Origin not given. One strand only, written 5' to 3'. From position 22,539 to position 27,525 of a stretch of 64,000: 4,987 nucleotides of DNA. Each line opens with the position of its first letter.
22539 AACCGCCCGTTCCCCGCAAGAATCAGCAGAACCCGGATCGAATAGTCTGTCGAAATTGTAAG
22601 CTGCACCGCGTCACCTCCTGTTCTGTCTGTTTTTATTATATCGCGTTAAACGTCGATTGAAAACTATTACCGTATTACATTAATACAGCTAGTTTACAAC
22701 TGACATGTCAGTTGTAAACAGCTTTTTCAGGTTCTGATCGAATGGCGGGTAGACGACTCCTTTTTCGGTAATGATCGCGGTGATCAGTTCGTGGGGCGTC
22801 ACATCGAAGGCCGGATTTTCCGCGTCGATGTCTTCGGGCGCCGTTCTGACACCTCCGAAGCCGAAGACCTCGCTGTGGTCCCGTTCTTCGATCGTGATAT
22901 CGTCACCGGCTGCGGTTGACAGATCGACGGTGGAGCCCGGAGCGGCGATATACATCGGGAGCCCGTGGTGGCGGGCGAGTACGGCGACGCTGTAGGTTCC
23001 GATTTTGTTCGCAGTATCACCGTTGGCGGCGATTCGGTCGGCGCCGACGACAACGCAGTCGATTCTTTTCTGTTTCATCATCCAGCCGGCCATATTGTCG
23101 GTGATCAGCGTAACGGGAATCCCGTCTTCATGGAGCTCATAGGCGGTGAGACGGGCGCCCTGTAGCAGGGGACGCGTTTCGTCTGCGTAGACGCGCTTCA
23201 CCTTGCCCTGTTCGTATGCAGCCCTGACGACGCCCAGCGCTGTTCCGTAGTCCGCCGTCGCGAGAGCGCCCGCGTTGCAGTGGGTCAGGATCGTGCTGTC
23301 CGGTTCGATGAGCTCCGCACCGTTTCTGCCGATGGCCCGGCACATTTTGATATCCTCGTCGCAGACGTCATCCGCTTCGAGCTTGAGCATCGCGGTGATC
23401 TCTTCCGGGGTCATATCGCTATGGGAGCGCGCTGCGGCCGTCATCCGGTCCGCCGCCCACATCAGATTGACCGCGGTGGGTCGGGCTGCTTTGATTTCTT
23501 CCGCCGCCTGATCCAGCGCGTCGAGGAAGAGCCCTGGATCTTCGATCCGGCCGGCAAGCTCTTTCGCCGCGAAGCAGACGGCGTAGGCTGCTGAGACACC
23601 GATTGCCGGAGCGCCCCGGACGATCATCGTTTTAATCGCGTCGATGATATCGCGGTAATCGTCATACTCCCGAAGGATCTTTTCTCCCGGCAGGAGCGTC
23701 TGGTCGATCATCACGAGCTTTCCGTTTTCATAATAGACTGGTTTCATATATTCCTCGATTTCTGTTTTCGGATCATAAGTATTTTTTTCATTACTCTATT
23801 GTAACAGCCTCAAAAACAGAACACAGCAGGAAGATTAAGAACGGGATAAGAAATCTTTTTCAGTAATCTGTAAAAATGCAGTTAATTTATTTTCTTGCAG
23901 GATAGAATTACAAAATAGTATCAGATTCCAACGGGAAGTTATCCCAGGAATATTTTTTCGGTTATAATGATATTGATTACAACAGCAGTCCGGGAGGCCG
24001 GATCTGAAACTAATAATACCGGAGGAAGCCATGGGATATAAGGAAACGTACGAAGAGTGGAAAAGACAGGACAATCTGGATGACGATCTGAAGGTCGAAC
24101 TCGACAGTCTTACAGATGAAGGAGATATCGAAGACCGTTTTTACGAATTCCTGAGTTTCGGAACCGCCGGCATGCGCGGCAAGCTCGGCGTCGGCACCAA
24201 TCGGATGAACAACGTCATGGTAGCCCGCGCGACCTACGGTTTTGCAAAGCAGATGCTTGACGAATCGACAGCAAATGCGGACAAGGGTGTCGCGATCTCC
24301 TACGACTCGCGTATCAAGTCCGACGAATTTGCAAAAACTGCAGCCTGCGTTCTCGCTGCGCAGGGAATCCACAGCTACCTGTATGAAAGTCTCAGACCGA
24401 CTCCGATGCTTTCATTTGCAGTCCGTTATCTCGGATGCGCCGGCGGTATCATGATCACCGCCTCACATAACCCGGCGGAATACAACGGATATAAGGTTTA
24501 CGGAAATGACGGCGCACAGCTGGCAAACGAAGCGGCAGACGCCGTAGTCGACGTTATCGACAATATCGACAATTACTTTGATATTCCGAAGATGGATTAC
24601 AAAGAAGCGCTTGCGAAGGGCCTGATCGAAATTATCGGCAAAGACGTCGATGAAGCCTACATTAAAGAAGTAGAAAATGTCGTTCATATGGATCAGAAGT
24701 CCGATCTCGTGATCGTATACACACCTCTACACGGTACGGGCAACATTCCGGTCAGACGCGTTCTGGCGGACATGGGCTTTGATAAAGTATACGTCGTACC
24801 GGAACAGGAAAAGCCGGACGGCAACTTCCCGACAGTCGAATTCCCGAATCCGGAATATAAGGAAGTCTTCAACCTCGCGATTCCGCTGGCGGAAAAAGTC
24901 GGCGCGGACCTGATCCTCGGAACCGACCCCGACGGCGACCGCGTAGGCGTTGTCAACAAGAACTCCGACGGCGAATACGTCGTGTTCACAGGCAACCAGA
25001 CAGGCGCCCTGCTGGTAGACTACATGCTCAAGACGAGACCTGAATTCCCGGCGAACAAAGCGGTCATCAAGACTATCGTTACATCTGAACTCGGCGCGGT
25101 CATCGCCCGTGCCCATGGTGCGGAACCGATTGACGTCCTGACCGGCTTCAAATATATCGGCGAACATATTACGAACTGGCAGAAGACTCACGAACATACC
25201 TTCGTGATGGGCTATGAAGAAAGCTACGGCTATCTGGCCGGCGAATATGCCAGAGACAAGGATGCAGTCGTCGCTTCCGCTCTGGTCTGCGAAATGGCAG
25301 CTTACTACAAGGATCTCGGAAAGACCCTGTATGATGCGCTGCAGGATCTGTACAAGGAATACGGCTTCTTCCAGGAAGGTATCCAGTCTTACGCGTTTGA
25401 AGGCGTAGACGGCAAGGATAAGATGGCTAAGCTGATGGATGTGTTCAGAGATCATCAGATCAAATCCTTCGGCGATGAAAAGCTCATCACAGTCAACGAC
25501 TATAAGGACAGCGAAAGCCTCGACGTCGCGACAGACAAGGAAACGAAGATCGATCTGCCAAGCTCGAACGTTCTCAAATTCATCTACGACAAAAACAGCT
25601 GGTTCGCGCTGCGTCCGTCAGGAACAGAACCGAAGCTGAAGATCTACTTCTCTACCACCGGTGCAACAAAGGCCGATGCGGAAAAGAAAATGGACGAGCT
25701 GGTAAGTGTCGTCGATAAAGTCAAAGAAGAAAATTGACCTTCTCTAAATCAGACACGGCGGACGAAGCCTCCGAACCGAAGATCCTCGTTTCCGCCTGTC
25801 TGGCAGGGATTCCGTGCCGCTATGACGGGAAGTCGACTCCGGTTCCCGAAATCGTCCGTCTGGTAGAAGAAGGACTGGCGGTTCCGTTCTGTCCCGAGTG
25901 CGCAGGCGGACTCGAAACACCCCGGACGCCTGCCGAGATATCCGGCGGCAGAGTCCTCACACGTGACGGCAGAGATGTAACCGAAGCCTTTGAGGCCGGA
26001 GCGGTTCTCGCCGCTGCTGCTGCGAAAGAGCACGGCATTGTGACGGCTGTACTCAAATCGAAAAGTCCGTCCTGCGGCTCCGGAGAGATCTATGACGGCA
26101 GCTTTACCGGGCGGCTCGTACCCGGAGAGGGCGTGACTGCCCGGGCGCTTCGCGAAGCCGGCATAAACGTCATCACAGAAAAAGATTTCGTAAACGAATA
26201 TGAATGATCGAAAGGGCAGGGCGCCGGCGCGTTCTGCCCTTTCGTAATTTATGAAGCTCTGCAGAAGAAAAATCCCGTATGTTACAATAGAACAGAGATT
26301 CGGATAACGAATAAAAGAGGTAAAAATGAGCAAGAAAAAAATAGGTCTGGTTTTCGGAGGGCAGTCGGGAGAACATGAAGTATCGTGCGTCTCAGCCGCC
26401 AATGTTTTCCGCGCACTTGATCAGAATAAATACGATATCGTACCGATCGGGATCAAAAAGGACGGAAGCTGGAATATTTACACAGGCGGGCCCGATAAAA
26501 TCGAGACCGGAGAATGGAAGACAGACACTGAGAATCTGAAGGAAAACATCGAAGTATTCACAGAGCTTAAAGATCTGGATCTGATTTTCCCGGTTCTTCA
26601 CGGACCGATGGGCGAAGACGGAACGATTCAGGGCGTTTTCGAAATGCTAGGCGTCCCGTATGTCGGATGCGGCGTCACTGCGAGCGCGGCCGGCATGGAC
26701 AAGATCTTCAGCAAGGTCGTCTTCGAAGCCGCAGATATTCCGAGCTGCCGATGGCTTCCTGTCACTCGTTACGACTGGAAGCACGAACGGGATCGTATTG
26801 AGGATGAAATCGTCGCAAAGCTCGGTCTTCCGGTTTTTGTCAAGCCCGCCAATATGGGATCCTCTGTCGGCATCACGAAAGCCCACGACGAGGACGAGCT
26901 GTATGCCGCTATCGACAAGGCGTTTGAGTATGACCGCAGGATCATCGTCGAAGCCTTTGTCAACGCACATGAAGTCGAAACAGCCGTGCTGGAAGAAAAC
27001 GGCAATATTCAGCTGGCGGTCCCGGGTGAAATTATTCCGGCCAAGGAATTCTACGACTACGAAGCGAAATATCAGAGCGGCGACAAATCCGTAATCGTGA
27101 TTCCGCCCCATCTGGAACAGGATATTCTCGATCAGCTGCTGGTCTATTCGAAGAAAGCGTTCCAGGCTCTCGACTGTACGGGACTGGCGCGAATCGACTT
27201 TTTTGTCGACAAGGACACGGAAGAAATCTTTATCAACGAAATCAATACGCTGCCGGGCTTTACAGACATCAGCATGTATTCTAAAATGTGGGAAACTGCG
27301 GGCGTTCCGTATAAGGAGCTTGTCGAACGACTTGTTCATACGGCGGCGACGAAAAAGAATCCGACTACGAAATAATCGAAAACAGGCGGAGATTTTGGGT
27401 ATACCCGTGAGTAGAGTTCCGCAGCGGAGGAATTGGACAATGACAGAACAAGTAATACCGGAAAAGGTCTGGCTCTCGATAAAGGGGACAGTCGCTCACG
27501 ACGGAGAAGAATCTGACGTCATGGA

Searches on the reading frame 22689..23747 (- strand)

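Call 97: search_protein_families(library=pfam, proteins=[window:22689-23747:-], max_evalue=0.00001)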
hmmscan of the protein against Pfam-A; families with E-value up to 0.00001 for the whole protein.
window:22689-23747:- (352 aa): 1 family
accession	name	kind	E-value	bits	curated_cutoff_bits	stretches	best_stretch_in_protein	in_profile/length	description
PF01008.23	IF-2B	-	3.1e-89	299.4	22.4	1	43-334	2-280/280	Initiation factor 2 subunit family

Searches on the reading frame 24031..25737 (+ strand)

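Call 97: search_protein_families(library=pfam, proteins=[window:24031-25737:+], max_evalue=0.00001)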
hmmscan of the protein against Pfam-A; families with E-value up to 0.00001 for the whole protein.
window:24031-25737:+ (568 aa): 4 families
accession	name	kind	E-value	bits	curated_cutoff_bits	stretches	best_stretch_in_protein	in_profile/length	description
PF02878.22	PGM_PMM_I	-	7.6e-41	139.5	22.5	1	42-182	3-137/138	Phosphoglucomutase/phosphomannomutase, alpha/beta/alpha domain I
PF02879.22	PGM_PMM_II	-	1.9e-26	93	29.3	1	208-310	1-101/103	Phosphoglucomutase/phosphomannomutase, alpha/beta/alpha domain II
PF02880.22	PGM_PMM_III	-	2.5e-21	76.4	20.7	1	321-444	2-115/115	Phosphoglucomutase/phosphomannomutase, alpha/beta/alpha domain III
PF00408.26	PGM_PMM_IV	-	2e-06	28.2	23.1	1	503-545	21-55/68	Phosphoglucomutase/phosphomannomutase, C-terminal domain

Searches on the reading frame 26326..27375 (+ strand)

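Call 97: search_protein_families(library=pfam, proteins=[window:26326-27375:+], max_evalue=0.00001)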
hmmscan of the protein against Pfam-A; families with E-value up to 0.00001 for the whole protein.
window:26326-27375:+ (349 aa): 4 families
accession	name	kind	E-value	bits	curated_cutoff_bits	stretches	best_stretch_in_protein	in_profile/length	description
PF07478.18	Dala_Dala_lig_C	-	2.4e-73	246.4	24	1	133-337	2-203/204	D-ala D-ala ligase C-terminus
PF01820.27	Dala_Dala_lig_N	-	1.8e-37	129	34.6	1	5-115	1-121/121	D-ala D-ala ligase N-terminus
PF02222.28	ATP-grasp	-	3.5e-10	40.3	27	1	144-307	8-160/179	ATP-grasp domain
PF02786.22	CPSase_L_D2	-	1.7e-08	34.7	19.8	1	161-308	32-178/211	Carbamoyl-phosphate synthase L chain, ATP binding domain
